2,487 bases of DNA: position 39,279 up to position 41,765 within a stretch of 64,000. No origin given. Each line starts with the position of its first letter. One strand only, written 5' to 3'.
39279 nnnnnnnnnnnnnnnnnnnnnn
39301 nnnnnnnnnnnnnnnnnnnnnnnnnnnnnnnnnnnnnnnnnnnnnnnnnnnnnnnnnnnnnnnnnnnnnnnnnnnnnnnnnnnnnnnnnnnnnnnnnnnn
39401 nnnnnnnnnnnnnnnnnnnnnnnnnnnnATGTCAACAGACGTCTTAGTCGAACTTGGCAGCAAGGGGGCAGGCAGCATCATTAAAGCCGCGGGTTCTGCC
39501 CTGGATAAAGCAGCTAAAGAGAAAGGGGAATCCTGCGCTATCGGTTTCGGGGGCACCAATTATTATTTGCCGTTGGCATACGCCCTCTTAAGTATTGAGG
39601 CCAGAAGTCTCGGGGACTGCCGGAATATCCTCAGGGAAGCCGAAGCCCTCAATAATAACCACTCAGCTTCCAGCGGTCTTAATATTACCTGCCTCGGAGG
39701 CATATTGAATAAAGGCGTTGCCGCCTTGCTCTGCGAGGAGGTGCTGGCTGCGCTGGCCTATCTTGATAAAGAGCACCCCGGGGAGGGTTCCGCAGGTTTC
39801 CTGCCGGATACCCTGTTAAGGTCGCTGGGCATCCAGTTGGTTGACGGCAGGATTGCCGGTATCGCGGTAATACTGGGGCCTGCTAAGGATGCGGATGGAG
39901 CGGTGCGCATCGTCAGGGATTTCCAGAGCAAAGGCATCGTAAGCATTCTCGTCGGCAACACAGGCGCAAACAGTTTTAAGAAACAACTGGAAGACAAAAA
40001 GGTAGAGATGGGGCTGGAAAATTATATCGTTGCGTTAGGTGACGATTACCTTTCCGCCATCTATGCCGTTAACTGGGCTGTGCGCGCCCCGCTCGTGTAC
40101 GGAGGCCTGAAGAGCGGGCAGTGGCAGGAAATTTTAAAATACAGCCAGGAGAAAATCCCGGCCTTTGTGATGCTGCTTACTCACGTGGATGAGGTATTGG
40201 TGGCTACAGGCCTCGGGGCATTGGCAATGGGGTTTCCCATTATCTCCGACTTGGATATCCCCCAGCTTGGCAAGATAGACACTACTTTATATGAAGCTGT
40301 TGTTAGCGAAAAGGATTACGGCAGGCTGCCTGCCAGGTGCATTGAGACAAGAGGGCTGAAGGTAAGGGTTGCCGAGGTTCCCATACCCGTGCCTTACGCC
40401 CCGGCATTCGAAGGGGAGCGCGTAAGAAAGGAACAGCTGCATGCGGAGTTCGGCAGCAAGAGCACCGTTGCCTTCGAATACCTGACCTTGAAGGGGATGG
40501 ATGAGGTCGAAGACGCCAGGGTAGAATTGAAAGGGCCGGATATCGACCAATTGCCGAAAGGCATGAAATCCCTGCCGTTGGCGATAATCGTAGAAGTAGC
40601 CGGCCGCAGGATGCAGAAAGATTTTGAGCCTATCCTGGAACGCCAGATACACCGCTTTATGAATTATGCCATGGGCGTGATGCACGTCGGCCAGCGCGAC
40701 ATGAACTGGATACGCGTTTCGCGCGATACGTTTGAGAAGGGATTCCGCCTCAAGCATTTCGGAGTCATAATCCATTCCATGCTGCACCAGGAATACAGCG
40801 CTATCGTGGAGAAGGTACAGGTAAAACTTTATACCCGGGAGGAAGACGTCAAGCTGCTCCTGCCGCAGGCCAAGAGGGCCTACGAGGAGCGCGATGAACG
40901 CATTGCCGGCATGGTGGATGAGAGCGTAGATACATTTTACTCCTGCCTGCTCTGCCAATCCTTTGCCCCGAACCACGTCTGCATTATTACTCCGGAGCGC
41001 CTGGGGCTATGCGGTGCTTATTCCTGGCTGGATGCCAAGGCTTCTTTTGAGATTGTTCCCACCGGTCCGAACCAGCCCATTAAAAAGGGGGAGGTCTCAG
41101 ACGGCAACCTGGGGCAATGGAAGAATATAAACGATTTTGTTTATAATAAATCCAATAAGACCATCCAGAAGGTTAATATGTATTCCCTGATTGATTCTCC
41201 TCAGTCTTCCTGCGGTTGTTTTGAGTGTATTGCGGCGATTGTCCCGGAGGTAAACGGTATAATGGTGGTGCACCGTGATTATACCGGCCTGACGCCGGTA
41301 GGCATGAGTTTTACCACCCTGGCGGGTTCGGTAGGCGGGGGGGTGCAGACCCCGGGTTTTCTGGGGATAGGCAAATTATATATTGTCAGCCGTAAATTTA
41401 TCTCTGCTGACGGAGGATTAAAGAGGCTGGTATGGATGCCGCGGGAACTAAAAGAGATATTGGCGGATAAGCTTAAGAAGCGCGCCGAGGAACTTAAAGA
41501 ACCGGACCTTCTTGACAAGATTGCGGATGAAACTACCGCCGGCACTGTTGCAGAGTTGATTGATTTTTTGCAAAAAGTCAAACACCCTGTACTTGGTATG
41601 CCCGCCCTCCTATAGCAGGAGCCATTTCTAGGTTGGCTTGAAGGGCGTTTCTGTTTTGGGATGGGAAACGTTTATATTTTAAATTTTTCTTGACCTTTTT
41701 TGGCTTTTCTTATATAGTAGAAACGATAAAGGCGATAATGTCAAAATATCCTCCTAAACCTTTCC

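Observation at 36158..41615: Methyl-branch C1 genes fused to a lone acsB, with no CODH, corrinoid protein, methyltransferase or metV nearby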

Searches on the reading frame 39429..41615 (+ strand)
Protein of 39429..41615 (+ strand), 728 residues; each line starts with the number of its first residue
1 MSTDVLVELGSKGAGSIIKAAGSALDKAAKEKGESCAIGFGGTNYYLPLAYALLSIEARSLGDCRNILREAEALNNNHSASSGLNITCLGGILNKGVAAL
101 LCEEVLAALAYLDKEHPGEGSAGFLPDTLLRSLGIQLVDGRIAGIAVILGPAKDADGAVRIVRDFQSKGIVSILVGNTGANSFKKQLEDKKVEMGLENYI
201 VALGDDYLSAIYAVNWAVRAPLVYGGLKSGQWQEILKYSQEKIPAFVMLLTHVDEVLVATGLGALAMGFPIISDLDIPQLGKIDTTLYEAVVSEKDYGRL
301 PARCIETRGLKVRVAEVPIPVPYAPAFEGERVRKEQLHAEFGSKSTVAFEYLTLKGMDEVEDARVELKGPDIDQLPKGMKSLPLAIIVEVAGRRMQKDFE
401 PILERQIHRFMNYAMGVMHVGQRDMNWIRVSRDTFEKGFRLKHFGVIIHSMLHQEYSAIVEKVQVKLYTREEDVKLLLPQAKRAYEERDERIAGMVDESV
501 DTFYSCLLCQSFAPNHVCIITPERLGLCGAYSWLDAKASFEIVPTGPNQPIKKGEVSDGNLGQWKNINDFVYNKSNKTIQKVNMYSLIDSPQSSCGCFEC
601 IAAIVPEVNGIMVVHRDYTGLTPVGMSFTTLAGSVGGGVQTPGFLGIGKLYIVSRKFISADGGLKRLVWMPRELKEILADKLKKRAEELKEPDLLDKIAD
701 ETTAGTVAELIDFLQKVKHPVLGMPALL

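Call 3: search_protein_families(library=pfam, proteins=[window:39429-41615:+], max_evalue=0.01)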
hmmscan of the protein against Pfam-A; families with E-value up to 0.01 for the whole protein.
window:39429-41615:+ (728 aa): 3 families
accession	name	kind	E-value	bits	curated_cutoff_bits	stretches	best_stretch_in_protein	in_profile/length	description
PF19436.4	ACS_CODH_B_C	-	4.8e-120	400.1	25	1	485-727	1-244/245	ACS/CODH beta subunit C-terminal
PF03598.20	CdhC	-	1.9e-63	213.5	24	1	319-474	1-155/155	CO dehydrogenase/acetyl-CoA synthase complex beta subunit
PF18537.6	CODH_A_N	-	4.9e-16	59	32.2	1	24-112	3-83/83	Carbon monoxide dehydrogenase subunit alpha N-terminal domain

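Call 4: search_protein_families(library=ncbifam, proteins=[window:39429-41615:+], max_evalue=0.01)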
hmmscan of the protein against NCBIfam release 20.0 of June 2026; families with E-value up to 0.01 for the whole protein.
window:39429-41615:+ (728 aa): 4 families
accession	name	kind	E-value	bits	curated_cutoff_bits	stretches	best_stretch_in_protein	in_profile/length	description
NF040764.1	CODH_ACS_al_bet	equivalog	6.9e-290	963.3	800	1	12-727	2-704/705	acetyl-CoA decarbonylase/synthase complex subunit alpha/beta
NF007078.0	PRK09529.1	subfamily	1.4e-284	945.7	809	1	6-727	5-709/710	bifunctional acetyl-CoA decarbonylase/synthase complex subunit alpha/beta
NF003379.0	PRK04456.1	domain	4.5e-141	470.7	372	1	319-722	5-399/464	acetyl-CoA decarbonylase/synthase complex subunit beta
TIGR00316.1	cdhC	equivalog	5e-137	457.5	355.95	1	318-722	4-396/460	CO dehydrogenase/CO-methylating acetyl-CoA synthase complex subunit beta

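Call 7: find_encoding_contigs(protein=window:39429-41615:+, flank=10000, max_places=6)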
Protein window:39429-41615:+ (728 aa): 1 contig read that carries it; 1 place shown.
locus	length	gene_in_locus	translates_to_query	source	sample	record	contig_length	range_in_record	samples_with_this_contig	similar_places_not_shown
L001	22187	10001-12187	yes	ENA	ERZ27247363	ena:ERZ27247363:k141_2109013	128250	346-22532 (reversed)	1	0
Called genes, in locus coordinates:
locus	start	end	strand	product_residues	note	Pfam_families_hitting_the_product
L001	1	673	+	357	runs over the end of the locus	PF05496:RuvB_N, PF00004:AAA, PF07728:AAA_5 (faint), PF17864:AAA_lid_4, PF05491:WHD_RuvB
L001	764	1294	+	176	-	PF02677:QueH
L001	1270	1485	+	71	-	PF11146:DUF2905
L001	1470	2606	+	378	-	PF08486:SpoIID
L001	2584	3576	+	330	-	PF02547:Queuosine_synth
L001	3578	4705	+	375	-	PF01702:TGT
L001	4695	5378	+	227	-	PF01746:tRNA_m1G_MT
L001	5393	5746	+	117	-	PF01245:Ribosomal_L19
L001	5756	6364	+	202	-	PF01351:RNase_HII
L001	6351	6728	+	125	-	PF02021:UPF0102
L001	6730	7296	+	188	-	PF04961:FTCD_C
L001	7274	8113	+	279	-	PF00763:THF_DHG_CYH, PF02882:THF_DHG_CYH_C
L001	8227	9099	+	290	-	PF02219:MTHFR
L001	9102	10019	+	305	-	PF07992:Pyr_redox_2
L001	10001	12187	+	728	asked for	PF18537:CODH_A_N, PF03598:CdhC, PF19436:ACS_CODH_B_C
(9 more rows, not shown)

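Call 8: find_homologous_proteins(query=window:39429-41615:+, max_evalue=1e-50)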
Query window:39429-41615:+ (728 aa): 3654 proteins with E <= 1e-50 among 8000 candidates; the best 120 are listed.
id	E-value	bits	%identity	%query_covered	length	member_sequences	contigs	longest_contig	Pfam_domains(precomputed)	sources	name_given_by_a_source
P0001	0.0e+0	1642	100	100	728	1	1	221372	PF18537.7,PF19436.5,PF03598.21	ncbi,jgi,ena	ncbi:MAG: acetyl-CoA decarbonylase/synthase complex subunit alpha/beta [Candidatus Omnitrophota bact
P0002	0.0e+0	1566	95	100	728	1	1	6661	PF18537.7,PF19436.5,PF03598.21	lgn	-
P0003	0.0e+0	1461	88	100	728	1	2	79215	PF18537.7,PF19436.5,PF03598.21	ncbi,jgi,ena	ncbi:MAG: acetyl-CoA decarbonylase/synthase complex subunit alpha/beta [Candidatus Omnitrophota bact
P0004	0.0e+0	1351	81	100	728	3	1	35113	PF18537.7,PF19436.5,PF03598.21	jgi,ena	-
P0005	0.0e+0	1336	79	100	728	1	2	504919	PF18537.7,PF19436.5,PF03598.21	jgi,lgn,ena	-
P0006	0.0e+0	1279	75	100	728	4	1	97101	PF18537.7,PF19436.5,PF03598.21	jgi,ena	-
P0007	0.0e+0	1278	75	100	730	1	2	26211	PF18537.7,PF19436.5,PF03598.21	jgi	jgi:acetyl-CoA synthase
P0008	0.0e+0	1275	75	99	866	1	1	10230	PF18537.7,PF19436.5,PF03598.21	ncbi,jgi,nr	ncbi:MAG: CO dehydrogenase/CO-methylating acetyl-CoA synthase complex subunit beta [Candidatus Omnit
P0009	0.0e+0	1267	74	100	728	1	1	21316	PF18537.7,PF19436.5,PF03598.21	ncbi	-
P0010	0.0e+0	1265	74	100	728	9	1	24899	PF18537.7,PF19436.5,PF03598.21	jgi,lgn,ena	-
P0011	0.0e+0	1264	73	100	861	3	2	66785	PF18537.7,PF19436.5,PF03598.21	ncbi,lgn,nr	ncbi:MAG: acetyl-CoA decarbonylase/synthase complex subunit alpha/beta [Candidatus Omnitrophica bact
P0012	0.0e+0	1257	74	100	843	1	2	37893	PF18537.7,PF19436.5,PF03598.21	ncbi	-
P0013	0.0e+0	1257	73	100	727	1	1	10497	PF18537.7,PF19436.5,PF03598.21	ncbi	-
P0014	0.0e+0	1256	72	100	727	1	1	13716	PF18537.7,PF19436.5,PF03598.21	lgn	-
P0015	0.0e+0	1254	74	100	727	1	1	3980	PF18537.7,PF19436.5,PF03598.21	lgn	-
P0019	0.0e+0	1247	72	100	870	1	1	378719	PF18537.7,PF19436.5,PF03598.21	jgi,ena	-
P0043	0.0e+0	1222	71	100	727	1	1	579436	PF18537.7,PF19436.5,PF03598.21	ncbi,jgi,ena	ncbi:MAG: acetyl-CoA decarbonylase/synthase complex subunit alpha/beta [Candidatus Omnitrophota bact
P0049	0.0e+0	1218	72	100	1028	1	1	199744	PF18537.7,PF19436.5,PF07992.21,PF13738.13,PF03598.21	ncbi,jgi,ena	ncbi:MAG: acetyl-CoA decarbonylase/synthase complex subunit alpha/beta [Candidatus Omnitrophota bact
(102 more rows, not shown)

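Call 19: find_encoding_contigs(protein=P0049, flank=10000, max_places=2)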
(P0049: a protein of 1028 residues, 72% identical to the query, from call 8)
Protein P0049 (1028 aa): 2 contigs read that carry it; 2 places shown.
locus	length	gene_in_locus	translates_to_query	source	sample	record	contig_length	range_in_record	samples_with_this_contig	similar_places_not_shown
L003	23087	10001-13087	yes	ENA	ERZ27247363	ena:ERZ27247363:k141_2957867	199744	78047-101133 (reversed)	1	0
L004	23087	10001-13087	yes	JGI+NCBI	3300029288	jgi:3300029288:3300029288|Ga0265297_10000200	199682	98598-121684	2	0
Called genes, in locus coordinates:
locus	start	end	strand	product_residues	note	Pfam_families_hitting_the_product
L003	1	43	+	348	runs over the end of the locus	PF05496:RuvB_N, PF07728:AAA_5 (weak), PF00004:AAA, PF17864:AAA_lid_4, PF05491:WHD_RuvB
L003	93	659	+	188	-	PF02677:QueH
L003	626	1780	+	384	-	PF08486:SpoIID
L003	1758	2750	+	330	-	PF02547:Queuosine_synth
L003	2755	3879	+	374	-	PF01702:TGT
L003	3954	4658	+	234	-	PF01746:tRNA_m1G_MT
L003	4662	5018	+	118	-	PF01245:Ribosomal_L19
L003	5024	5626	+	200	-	PF01351:RNase_HII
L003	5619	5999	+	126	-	PF08378:NERD (weak), PF02021:UPF0102, PF01939:NucS_C (faint)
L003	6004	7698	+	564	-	PF01268:FTHFS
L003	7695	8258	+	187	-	PF04961:FTCD_C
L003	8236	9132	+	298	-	PF00763:THF_DHG_CYH, PF02882:THF_DHG_CYH_C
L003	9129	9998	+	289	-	PF02219:MTHFR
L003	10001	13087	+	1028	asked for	PF07992:Pyr_redox_2, PF13738:Pyr_redox_3 (faint), PF18537:CODH_A_N, PF03598:CdhC, PF19436:ACS_CODH_B_C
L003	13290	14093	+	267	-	PF13424:TPR_12, PF13432:TPR_16 (weak), PF13414:TPR_11, PF14559:TPR_19 (weak), PF13431:TPR_17 (weak), PF00515:TPR_1 (weak), PF13414:TPR_11, PF13431:TPR_17 (weak), +4 more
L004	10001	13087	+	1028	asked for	PF07992:Pyr_redox_2, PF13738:Pyr_redox_3 (faint), PF18537:CODH_A_N, PF03598:CdhC, PF19436:ACS_CODH_B_C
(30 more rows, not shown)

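Call 20: find_encoding_contigs(protein=P0043, flank=10000, max_places=2)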
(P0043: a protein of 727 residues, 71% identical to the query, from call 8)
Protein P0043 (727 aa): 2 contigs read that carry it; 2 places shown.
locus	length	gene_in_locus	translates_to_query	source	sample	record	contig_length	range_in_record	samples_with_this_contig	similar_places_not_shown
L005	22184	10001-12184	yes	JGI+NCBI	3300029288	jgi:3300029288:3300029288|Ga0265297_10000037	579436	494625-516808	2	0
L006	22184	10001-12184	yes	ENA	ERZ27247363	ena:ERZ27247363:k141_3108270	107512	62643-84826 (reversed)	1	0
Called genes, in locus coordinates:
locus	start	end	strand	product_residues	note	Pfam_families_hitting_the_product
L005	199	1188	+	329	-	PF02547:Queuosine_synth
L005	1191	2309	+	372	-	PF01702:TGT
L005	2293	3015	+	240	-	PF01746:tRNA_m1G_MT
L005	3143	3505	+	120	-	PF01245:Ribosomal_L19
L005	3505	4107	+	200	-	PF01351:RNase_HII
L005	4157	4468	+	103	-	PF02021:UPF0102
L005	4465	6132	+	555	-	PF01268:FTHFS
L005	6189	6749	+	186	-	PF04961:FTCD_C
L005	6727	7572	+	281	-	PF00763:THF_DHG_CYH, PF02882:THF_DHG_CYH_C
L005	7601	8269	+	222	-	PF25231:DUF7847, PF06161:DUF975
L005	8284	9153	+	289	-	PF02219:MTHFR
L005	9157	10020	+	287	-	PF07992:Pyr_redox_2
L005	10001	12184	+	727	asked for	PF18537:CODH_A_N, PF03598:CdhC, PF19436:ACS_CODH_B_C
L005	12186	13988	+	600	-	PF02446:Glyco_hydro_77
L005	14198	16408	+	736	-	PF07715:Plug, PF00593:TonB_dep_Rec_b-barrel, PF25183:OMP_b-brl_4 (faint)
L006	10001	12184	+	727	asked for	PF18537:CODH_A_N, PF03598:CdhC, PF19436:ACS_CODH_B_C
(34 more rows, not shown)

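Call 21: find_encoding_contigs(protein=P0019, flank=10000, max_places=2)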
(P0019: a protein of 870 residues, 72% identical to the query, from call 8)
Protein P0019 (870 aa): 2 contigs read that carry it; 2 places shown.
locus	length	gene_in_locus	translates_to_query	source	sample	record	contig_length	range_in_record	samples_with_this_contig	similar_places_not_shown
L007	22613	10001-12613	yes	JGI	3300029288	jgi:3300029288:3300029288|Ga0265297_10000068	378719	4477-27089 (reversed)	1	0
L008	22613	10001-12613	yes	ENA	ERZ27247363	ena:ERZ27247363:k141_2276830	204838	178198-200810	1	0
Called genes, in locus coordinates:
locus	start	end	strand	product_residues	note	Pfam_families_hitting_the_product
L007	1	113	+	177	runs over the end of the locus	PF02677:QueH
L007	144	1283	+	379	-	PF08486:SpoIID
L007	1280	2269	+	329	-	PF02547:Queuosine_synth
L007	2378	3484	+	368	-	PF01702:TGT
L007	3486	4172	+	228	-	PF01746:tRNA_m1G_MT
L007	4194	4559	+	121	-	PF01245:Ribosomal_L19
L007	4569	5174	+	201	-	PF01351:RNase_HII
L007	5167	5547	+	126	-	PF08378:NERD, PF02021:UPF0102, PF01939:NucS_C (weak)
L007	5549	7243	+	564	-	PF01268:FTHFS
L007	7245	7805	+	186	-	PF04961:FTCD_C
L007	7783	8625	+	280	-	PF00763:THF_DHG_CYH, PF02882:THF_DHG_CYH_C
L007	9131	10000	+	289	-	PF02219:MTHFR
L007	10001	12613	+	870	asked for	PF18537:CODH_A_N, PF03598:CdhC, PF19436:ACS_CODH_B_C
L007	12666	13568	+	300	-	PF00515:TPR_1 (faint), PF07719:TPR_2 (faint), PF13414:TPR_11 (faint), PF13424:TPR_12 (weak), PF13432:TPR_16 (weak), PF13181:TPR_8 (faint), PF14559:TPR_19 (faint), PF13431:TPR_17 (faint)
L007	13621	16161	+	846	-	PF02739:5_3_exonuc_N, PF01367:5_3_exonuc, PF22619:DNA_polI_exo1, PF00476:DNA_pol_A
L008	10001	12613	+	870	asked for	PF18537:CODH_A_N, PF03598:CdhC, PF19436:ACS_CODH_B_C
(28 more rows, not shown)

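Call 24: search_solved_structures(query=window:39429-41615:+, show_alignments=1, max_evalue=1e-10)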
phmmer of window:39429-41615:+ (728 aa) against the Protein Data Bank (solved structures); distinct sequences matched with E-value up to 1e-10: 19.
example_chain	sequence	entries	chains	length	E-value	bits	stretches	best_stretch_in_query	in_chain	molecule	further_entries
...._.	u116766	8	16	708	7.1e-202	675.6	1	13-726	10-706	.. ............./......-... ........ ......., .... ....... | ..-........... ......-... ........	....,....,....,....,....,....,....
7zkj_B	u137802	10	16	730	1.2e-196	658.3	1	19-728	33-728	CO-methylating acetyl-CoA synthase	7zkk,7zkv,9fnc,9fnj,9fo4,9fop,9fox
9fr0_A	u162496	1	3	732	1.2e-196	658.3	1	19-728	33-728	CO-methylating acetyl-CoA synthase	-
1ru3_A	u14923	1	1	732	1.3e-196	658.3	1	19-728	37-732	Acetyl-CoA synthase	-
7nys_A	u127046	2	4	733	1.3e-196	658.3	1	19-728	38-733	CO-methylating acetyl-CoA synthase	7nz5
7nyp_A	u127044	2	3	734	1.3e-196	658.3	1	19-728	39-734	CO-methylating acetyl-CoA synthase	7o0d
8cmw_B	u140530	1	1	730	6.1e-196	656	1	19-728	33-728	CO-methylating acetyl-CoA synthase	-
8cja_B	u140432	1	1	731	6.1e-196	656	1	19-728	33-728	CO-methylating acetyl-CoA synthase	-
8cjb_B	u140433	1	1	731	8.4e-196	655.6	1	19-728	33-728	CO-methylating acetyl-CoA synthase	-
8cjc_B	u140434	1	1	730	1.6e-195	654.6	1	19-728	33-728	CO-methylating acetyl-CoA synthase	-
3i04_M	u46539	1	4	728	3.7e-194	650.1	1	21-726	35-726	Carbon monoxide dehydrogenase/acetyl-CoA synthase subunit alpha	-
1oao_C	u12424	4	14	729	3.7e-194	650.1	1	21-726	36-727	CARBON MONOXIDE DEHYDROGENASE/ACETYL-COA SYNTHASE SUBUNIT ALPHA | Carbon monoxide dehydrogenase/acetyl CoA synthase subunit alpha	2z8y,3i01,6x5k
1mjg_M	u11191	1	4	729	1.3e-193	648.4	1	21-726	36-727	Carbon monoxide dehydrogenase alpha subunit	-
3git_A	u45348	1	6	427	1.8e-156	525.6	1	314-726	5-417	Carbon monoxide dehydrogenase/acetyl-CoA synthase subunit alpha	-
9c0s_E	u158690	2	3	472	2.7e-104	353.1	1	319-723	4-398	Acetyl-CoA decarbonylase/synthase complex subunit beta 2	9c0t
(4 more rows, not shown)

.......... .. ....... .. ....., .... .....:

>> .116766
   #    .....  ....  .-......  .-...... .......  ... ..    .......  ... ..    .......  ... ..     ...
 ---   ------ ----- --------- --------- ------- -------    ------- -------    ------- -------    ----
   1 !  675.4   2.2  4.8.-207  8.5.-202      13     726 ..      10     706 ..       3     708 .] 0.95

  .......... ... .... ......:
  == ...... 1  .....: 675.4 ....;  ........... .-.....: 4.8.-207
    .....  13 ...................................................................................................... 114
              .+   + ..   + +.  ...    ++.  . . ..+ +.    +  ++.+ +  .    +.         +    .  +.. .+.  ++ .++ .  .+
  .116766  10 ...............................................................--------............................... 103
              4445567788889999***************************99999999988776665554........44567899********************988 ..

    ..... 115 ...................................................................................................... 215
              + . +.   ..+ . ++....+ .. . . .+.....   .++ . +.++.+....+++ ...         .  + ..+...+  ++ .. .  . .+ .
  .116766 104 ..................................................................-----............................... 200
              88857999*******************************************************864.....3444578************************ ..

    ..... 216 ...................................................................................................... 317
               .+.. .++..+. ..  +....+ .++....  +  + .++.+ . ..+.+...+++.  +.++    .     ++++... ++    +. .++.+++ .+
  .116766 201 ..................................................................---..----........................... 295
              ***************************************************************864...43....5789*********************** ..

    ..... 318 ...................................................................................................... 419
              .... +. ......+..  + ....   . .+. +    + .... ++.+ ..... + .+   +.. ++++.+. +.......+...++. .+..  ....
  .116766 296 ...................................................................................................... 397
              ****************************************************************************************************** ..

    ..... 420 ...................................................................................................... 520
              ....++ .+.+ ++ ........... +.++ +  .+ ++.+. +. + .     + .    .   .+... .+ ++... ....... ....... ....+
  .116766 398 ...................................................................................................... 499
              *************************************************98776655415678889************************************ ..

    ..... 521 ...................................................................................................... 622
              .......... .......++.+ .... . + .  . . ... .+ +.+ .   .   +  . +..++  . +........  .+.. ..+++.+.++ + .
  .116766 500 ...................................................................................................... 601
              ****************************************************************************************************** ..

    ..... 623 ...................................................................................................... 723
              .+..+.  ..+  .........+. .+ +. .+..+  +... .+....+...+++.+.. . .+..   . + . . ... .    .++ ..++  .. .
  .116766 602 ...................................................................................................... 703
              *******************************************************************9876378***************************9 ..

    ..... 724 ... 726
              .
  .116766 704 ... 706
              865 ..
